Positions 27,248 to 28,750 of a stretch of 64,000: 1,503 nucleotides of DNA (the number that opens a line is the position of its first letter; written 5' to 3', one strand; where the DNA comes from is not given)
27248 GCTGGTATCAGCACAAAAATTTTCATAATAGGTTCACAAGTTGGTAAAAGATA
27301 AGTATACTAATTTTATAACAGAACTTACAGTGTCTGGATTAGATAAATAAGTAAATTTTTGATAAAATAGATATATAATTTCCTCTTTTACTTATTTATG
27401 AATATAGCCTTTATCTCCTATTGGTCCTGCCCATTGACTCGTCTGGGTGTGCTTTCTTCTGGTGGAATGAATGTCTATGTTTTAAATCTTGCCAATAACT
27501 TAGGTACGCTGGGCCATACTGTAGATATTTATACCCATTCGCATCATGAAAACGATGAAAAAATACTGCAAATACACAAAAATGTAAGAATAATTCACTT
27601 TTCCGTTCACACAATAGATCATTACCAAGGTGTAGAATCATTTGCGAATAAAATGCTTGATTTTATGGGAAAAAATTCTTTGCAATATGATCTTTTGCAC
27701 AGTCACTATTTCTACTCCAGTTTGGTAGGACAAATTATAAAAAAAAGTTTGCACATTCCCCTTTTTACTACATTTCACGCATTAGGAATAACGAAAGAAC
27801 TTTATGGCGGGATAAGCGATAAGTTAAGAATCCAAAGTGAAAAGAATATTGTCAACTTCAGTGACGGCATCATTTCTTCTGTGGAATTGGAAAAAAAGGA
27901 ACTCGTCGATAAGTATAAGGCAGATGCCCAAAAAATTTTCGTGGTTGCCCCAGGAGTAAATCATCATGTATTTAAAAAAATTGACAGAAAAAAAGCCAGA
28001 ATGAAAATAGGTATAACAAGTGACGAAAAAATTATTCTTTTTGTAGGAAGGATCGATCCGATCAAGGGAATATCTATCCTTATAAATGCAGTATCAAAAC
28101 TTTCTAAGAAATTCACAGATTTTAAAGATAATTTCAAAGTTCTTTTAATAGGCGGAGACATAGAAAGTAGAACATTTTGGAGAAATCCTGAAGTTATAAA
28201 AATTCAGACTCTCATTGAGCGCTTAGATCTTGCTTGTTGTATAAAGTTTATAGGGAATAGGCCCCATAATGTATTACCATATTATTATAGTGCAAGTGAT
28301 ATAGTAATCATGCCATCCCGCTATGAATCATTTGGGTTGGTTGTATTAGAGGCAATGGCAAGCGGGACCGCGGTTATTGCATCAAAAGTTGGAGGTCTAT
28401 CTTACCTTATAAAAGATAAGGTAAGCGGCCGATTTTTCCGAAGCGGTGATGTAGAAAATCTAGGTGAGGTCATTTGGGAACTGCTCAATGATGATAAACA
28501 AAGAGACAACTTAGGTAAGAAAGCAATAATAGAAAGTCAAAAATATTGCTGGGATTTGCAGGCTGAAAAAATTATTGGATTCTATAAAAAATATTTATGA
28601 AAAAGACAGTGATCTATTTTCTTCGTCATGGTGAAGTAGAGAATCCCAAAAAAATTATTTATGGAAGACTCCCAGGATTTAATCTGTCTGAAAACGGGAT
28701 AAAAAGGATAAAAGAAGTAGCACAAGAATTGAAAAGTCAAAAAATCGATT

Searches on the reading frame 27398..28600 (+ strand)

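Call 13: search_protein_families(library=pfam, proteins=[window:27398-28600:+], max_evalue=0.001)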
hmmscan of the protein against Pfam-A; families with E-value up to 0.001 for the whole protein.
window:27398-28600:+ (400 aa): 8 families
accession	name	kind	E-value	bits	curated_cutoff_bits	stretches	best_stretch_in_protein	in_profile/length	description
PF00534.26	Glycos_transf_1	-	4.8e-40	137.3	26.4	1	196-376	1-169/172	Glycosyl transferases group 1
PF13692.12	Glyco_trans_1_4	-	7.1e-30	104.6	27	1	211-365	2-142/142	Glycosyl transferases group 1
PF13439.12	Glyco_transf_4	-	2.5e-22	80.1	28.5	1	22-189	2-168/170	Glycosyltransferase Family 4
PF13579.12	Glyco_trans_4_4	-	2.9e-15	57.4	29.7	1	22-186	1-158/158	Glycosyl transferase 4-like domain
PF20706.3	GT4-conflict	-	4.7e-14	52.6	26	1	178-348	172-330/385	Family 4 Glycosyltransferase in conflict systems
PF13524.12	Glyco_trans_1_2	-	1.9e-05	25.1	25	1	282-377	29-126/144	Glycosyl transferase-like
PF08323.17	Glyco_transf_5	-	0.00026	21.2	22.7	0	79-146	111-185/239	Starch synthase catalytic domain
PF13477.12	Glyco_trans_4_2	-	0.00027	21.6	23.4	1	23-134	8-114/139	Glycosyl transferase 4-like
